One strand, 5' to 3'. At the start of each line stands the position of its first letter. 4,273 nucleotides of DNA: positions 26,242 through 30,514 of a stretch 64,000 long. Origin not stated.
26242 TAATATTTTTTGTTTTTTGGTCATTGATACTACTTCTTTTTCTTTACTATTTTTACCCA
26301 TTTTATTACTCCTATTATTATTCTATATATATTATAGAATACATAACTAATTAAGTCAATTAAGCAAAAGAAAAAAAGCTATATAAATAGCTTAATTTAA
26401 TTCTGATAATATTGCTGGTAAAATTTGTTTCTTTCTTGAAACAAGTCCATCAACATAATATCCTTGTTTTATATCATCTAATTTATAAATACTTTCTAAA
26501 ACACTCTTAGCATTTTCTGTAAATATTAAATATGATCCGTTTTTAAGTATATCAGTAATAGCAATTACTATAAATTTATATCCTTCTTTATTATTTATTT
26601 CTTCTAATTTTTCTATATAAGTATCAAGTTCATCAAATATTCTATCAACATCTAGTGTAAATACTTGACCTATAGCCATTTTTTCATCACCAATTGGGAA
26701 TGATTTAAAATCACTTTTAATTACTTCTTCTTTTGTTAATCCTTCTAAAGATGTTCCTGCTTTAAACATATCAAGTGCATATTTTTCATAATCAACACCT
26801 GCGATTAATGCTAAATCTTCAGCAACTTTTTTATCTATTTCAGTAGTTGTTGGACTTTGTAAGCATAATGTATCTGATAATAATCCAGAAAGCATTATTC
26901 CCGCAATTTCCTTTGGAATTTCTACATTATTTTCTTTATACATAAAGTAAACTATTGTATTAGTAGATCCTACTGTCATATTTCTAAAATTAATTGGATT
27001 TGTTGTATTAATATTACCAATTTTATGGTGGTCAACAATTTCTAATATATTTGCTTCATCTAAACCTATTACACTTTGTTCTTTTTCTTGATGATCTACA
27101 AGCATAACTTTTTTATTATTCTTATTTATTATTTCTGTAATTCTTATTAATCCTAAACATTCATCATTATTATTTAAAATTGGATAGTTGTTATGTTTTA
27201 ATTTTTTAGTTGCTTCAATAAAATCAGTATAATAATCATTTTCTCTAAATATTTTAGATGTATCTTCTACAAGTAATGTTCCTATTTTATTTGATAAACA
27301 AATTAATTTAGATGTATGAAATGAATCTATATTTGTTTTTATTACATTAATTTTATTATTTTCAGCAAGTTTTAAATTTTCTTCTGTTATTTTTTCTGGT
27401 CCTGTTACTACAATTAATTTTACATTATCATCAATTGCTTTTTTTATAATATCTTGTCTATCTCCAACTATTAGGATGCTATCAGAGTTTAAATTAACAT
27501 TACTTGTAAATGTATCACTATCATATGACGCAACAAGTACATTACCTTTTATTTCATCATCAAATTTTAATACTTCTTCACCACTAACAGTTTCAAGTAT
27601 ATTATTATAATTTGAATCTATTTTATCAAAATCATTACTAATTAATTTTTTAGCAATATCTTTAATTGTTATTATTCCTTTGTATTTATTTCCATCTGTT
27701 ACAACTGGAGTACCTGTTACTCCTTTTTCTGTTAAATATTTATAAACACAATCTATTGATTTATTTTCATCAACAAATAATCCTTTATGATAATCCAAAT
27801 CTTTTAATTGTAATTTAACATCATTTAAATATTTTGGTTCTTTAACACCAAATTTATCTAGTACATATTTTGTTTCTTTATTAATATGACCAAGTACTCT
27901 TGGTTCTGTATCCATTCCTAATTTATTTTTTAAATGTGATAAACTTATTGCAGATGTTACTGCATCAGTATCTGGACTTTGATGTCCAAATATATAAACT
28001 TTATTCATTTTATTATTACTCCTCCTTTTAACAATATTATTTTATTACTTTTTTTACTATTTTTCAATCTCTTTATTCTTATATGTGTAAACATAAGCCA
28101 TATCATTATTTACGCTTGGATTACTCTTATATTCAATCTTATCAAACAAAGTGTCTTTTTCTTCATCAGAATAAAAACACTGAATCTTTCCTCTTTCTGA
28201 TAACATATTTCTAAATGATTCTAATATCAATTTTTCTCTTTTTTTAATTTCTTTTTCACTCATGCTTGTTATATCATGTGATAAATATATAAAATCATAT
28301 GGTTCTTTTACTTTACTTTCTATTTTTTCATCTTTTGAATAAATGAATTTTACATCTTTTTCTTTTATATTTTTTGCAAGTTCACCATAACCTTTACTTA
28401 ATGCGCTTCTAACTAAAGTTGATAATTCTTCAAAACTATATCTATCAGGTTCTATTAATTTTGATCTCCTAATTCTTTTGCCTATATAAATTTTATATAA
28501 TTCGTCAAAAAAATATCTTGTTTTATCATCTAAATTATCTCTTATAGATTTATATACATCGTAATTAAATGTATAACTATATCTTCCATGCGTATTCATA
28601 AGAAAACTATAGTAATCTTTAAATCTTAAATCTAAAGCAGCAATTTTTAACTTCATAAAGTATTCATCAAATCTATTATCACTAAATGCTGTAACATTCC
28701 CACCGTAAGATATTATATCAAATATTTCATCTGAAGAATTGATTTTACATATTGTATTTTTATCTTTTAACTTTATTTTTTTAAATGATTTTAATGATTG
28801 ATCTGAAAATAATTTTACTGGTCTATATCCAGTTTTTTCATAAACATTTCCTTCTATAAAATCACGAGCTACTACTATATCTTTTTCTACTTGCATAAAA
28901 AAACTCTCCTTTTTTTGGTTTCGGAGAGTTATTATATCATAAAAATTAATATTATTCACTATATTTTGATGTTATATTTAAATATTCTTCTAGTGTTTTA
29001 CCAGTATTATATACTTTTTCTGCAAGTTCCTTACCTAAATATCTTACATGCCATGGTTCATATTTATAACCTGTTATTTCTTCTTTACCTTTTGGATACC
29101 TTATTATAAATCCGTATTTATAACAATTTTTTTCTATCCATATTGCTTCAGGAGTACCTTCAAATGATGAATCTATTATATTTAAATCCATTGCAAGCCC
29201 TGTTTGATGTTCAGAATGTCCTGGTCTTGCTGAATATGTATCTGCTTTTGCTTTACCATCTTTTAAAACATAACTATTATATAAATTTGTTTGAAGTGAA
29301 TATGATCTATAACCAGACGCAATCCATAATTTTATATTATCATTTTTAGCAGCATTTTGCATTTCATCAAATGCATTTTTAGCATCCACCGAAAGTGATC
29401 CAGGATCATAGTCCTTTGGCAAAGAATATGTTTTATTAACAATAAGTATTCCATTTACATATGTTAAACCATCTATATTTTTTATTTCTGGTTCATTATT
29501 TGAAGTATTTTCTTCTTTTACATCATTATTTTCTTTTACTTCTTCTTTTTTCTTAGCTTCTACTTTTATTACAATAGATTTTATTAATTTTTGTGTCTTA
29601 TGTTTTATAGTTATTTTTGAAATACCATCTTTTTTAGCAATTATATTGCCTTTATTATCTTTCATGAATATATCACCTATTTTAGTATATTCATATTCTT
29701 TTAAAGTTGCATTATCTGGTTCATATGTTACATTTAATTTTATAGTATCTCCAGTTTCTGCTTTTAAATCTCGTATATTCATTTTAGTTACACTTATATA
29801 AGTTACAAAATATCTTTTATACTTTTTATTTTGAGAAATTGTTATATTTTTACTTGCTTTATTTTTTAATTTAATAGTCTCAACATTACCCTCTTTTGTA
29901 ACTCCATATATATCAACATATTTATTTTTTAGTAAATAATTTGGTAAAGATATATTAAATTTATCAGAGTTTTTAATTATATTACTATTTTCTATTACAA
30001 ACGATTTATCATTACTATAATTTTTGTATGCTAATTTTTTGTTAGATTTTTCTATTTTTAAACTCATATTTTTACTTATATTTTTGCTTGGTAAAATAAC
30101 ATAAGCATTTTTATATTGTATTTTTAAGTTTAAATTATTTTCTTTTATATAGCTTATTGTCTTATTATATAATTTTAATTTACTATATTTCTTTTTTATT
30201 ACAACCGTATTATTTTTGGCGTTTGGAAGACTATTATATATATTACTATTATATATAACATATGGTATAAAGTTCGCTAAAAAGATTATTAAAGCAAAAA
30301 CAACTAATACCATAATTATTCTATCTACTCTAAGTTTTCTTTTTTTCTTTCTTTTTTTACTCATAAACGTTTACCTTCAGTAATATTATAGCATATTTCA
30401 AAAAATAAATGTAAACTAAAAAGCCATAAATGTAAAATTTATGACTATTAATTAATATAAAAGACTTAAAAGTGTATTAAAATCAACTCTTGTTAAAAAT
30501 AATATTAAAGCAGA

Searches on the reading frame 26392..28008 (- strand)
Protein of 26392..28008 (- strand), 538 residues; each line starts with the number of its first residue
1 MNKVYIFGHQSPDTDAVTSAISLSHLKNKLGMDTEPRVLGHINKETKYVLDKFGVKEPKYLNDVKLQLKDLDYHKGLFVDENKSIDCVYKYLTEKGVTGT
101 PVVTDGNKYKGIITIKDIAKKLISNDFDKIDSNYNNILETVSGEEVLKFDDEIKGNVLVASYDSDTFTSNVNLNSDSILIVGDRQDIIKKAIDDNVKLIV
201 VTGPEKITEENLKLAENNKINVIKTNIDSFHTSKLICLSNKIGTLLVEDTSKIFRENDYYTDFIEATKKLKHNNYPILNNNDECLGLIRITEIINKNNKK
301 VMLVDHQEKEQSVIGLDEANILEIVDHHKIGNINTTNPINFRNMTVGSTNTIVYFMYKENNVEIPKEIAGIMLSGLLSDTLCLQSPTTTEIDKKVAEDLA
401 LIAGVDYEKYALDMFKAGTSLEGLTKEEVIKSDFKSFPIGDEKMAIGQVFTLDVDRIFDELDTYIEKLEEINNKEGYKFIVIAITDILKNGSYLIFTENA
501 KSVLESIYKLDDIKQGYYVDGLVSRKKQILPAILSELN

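Call 71: search_protein_families(library=pfam, proteins=[window:26392-28008:-], max_evalue=0.00001)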
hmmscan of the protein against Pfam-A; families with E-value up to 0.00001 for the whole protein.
window:26392-28008:- (538 aa): 4 families
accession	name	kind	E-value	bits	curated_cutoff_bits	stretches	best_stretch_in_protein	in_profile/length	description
PF02833.19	DHHA2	-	1.1e-25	90.9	27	1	413-533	2-123/126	DHHA2 domain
PF01368.27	DHH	-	2.5e-23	83.1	28.1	1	3-375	1-124/125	DHH family, N-terminal domain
PF07085.17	DRTGG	-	9.1e-15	54.8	25.2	1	137-236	2-102/105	DRTGG domain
PF00571.33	CBS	-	6.8e-11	42.8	24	1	78-122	11-55/57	CBS domain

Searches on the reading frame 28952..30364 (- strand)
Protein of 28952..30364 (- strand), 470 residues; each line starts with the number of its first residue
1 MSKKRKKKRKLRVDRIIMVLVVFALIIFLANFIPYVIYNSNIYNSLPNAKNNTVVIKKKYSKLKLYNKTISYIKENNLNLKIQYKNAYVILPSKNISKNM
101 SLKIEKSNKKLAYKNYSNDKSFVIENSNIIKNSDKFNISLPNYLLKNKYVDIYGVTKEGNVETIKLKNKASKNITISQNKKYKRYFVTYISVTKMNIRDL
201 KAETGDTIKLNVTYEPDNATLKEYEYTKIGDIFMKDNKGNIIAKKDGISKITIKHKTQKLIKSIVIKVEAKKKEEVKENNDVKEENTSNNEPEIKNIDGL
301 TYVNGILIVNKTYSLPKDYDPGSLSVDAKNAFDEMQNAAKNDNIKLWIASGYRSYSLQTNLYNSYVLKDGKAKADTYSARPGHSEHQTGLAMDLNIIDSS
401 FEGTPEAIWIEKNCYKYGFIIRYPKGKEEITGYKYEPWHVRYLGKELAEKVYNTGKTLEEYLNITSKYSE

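Call 71: search_protein_families(library=pfam, proteins=[window:28952-30364:-], max_evalue=0.00001)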
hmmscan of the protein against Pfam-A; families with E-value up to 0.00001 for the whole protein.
window:28952-30364:- (470 aa): 1 family
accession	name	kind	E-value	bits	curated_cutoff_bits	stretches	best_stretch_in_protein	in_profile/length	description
PF02557.22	VanY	-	1.1e-41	142.1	25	1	324-445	4-132/132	D-alanyl-D-alanine carboxypeptidase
